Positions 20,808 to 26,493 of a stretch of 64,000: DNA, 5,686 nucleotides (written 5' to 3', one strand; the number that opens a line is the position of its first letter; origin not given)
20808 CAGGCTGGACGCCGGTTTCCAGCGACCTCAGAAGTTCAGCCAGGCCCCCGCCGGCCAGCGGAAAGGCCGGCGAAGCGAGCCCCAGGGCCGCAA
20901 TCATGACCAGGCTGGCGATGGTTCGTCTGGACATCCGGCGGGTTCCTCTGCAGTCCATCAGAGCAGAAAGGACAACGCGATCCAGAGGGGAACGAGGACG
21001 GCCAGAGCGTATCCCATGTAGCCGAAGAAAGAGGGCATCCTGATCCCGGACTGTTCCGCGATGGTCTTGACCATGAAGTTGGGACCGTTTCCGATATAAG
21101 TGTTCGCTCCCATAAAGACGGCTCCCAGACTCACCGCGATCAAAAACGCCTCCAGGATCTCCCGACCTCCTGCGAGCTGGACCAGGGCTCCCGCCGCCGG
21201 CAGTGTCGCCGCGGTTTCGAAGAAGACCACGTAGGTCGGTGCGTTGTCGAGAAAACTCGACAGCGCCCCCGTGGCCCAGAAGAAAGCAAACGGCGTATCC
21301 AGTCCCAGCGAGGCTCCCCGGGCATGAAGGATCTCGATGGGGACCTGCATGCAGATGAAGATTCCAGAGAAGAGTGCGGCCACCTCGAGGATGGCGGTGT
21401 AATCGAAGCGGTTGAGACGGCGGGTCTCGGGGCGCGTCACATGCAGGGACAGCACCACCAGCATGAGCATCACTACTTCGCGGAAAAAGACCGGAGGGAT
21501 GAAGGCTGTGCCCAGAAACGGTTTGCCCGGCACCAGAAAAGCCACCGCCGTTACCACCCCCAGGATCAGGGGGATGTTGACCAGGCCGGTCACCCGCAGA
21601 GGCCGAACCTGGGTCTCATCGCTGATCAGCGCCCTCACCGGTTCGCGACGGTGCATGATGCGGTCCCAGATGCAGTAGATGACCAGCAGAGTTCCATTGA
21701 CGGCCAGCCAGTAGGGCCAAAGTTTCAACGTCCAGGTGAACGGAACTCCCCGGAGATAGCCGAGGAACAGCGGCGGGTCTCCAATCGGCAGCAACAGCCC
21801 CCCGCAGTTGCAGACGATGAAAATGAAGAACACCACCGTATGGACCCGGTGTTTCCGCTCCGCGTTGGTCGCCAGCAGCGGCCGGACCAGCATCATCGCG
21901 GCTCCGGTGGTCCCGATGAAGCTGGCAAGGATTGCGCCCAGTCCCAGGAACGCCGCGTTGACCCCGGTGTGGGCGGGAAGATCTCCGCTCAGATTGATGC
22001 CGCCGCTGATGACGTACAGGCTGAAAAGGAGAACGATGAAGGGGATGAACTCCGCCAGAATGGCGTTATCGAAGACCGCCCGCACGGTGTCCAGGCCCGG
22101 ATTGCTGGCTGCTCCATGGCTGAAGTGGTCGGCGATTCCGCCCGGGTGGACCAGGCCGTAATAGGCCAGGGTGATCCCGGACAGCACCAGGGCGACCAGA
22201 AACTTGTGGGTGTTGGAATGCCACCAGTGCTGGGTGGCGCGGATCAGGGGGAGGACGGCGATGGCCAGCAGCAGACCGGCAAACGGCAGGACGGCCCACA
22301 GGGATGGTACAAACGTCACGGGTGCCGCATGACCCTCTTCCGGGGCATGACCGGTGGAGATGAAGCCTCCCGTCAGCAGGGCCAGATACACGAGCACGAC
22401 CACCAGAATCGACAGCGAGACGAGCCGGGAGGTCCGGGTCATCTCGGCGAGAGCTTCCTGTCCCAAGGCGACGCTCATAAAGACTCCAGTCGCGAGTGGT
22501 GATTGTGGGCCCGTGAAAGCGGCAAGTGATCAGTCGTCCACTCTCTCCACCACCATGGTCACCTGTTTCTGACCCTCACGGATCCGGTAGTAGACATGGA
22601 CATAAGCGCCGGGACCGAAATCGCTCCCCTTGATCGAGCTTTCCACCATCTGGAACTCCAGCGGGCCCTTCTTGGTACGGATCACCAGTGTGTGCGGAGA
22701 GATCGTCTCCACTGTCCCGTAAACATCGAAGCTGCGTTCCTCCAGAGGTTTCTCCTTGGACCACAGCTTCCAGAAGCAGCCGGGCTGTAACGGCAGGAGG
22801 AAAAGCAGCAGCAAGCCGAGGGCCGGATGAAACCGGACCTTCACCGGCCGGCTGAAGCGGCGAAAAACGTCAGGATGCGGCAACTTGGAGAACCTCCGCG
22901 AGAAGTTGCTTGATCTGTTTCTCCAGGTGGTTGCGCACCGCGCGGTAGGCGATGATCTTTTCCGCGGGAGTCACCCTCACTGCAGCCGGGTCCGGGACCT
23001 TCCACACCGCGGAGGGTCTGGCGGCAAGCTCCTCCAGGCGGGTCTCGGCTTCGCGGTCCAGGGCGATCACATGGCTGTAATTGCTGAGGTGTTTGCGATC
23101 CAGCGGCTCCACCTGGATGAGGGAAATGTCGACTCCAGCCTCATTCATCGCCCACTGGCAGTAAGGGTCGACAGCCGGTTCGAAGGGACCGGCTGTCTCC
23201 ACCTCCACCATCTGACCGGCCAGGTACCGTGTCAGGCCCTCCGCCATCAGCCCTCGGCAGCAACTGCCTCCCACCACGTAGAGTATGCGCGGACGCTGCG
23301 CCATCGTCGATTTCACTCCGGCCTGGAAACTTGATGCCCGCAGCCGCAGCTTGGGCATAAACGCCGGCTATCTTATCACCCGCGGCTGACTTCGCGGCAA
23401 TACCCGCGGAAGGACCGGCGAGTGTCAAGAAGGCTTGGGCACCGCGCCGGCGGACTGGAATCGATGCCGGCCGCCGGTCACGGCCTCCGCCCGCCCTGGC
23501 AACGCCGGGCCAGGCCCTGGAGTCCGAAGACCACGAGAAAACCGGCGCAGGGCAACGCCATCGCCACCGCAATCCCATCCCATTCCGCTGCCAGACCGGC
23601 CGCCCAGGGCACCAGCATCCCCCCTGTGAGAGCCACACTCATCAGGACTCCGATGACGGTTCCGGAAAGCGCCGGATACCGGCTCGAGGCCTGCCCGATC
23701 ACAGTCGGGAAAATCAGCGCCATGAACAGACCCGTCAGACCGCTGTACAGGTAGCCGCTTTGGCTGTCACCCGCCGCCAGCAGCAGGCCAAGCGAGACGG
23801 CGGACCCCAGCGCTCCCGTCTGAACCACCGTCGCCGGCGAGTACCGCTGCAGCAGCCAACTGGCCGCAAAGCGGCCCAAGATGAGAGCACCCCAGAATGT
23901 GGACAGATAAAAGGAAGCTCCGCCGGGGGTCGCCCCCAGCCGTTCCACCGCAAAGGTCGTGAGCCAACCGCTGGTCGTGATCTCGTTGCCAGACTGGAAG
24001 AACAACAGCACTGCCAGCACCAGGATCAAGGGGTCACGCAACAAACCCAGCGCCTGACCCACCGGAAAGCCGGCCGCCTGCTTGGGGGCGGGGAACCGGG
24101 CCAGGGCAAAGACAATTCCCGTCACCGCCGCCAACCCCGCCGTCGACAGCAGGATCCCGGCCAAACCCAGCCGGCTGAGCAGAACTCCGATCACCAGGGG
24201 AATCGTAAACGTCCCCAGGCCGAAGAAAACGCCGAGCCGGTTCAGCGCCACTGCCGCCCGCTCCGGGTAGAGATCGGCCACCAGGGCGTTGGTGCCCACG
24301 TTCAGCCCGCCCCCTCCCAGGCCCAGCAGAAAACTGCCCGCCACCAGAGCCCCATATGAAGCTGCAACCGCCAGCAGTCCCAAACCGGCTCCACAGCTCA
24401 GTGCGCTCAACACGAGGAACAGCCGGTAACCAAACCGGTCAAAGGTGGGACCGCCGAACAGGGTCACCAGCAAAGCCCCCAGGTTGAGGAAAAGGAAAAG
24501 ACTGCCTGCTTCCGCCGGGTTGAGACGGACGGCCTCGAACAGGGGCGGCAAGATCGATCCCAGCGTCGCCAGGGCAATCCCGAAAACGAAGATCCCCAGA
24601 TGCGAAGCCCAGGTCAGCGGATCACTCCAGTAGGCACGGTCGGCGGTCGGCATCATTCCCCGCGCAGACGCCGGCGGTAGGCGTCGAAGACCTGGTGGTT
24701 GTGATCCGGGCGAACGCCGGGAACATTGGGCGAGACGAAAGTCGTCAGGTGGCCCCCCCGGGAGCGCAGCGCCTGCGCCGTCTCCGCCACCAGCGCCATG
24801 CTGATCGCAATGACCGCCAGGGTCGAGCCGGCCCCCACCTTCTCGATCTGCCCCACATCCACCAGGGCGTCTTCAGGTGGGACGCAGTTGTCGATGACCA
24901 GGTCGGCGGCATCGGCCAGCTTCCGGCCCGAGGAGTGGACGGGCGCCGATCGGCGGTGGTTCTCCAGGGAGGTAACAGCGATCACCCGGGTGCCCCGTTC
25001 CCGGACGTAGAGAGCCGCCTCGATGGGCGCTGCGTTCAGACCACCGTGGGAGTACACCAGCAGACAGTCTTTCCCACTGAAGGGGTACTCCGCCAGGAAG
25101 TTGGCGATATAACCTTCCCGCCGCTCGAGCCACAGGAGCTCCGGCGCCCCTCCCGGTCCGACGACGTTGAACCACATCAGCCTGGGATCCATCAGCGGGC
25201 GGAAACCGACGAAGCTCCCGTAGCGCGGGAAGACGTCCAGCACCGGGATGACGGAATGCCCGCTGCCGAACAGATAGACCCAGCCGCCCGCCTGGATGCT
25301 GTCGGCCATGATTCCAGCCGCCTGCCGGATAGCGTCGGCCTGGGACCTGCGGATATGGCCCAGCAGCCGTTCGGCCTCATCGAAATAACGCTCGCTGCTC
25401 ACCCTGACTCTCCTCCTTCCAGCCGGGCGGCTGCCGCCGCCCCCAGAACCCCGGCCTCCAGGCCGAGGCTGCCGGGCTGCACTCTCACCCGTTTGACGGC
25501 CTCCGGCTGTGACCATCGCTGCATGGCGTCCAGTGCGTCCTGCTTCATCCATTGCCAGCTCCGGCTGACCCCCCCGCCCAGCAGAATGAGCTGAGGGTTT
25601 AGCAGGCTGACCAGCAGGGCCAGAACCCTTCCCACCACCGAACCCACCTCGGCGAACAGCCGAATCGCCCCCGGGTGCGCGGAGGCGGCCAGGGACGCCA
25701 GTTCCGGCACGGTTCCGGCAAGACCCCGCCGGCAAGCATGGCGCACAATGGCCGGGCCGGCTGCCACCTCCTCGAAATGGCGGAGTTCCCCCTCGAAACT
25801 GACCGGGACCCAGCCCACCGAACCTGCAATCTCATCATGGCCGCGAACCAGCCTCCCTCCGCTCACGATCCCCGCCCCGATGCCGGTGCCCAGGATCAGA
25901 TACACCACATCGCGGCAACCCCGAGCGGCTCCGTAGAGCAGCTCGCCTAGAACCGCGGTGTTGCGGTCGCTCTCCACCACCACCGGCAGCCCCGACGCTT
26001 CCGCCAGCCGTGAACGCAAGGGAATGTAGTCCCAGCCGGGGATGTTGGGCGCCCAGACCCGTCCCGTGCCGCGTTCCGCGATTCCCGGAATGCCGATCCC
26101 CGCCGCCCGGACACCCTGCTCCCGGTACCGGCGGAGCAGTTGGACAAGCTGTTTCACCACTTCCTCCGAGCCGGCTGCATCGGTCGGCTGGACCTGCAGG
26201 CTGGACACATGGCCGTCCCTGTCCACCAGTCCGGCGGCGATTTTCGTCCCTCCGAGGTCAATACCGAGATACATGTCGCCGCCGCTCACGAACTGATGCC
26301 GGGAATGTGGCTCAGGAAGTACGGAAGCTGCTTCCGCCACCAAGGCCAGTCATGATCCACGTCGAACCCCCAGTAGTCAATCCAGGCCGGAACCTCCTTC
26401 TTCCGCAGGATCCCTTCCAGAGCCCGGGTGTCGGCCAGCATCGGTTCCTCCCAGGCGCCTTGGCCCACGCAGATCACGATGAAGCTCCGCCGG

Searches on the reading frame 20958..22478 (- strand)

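Call 8: search_protein_families(library=pfam, proteins=[window:20958-22478:-], max_evalue=0.001)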
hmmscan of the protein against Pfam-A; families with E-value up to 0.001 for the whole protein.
window:20958-22478:- (506 aa): 2 families
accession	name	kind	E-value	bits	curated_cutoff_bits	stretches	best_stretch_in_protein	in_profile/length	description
PF16980.11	CitMHS_2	-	3.3e-140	468.1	25.7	1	59-505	5-446/448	Putative citrate transport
PF03600.22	CitMHS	-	1.2e-10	41.5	31.9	1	106-430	24-322/336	Citrate transporter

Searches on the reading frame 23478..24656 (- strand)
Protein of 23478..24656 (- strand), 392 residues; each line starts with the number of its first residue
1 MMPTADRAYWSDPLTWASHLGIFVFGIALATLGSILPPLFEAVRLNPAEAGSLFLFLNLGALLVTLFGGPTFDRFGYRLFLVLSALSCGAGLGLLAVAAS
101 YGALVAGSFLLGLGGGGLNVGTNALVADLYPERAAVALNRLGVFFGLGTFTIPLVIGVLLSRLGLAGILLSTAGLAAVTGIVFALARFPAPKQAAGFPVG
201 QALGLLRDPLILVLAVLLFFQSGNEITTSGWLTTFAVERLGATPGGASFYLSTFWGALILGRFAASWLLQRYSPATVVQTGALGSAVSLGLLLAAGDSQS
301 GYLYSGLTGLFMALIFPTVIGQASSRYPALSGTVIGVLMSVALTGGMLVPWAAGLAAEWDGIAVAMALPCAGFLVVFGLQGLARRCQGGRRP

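Call 66: search_protein_families(library=pfam, proteins=[window:23478-24656:-], max_evalue=0.0001)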
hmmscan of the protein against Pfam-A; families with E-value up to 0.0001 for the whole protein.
window:23478-24656:- (392 aa): 1 family
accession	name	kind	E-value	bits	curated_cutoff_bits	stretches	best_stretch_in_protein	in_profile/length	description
PF07690.21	MFS_1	-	7.2e-34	117.7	33.4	2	20-350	3-347/347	Major Facilitator Superfamily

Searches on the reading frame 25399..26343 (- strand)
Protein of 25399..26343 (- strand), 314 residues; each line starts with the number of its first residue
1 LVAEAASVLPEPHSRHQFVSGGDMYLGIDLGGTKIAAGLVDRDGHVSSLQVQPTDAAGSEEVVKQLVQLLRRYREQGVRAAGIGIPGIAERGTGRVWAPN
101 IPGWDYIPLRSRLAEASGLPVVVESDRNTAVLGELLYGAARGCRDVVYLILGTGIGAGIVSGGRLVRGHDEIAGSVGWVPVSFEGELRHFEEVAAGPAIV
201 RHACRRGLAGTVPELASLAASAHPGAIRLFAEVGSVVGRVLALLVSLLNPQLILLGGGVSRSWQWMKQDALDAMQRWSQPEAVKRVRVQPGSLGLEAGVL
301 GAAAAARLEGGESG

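Call 66: search_protein_families(library=pfam, proteins=[window:25399-26343:-], max_evalue=0.0001)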
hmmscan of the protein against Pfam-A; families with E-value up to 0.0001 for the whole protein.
window:25399-26343:- (314 aa): 1 family
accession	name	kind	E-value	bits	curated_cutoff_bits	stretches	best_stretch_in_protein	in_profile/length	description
PF00480.26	ROK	-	2.2e-45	155.9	22.9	1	25-306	1-291/294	ROK family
